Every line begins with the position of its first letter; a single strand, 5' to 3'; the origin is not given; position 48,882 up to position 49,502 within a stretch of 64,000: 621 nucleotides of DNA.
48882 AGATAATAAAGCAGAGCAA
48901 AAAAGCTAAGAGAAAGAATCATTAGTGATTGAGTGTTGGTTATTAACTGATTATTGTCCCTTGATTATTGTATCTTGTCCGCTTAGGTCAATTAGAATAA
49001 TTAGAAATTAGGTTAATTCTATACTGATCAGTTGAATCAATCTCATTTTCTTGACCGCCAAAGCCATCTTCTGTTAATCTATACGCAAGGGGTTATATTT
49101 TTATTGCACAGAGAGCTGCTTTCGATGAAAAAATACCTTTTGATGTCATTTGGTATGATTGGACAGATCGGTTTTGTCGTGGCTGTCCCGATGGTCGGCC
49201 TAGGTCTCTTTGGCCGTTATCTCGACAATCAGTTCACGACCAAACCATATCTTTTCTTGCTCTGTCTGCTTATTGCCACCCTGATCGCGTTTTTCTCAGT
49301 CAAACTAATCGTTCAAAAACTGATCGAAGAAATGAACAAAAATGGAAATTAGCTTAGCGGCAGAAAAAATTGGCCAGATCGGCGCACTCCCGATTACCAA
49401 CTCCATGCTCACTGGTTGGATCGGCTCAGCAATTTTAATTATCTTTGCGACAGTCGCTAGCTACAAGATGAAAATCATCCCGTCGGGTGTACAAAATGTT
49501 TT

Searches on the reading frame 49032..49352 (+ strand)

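Call 16: search_protein_families(library=ncbifam, proteins=[window:49032-49352:+])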
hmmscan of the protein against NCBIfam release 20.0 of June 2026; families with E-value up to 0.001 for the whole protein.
window:49032-49352:+ (106 aa): 1 family
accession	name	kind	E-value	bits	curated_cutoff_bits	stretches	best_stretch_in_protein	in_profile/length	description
TIGR02230.1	ATPase_gene1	hypoth_equivalog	0.00096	19.4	46.7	0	36-85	38-86/100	putative F0F1-ATPase subunit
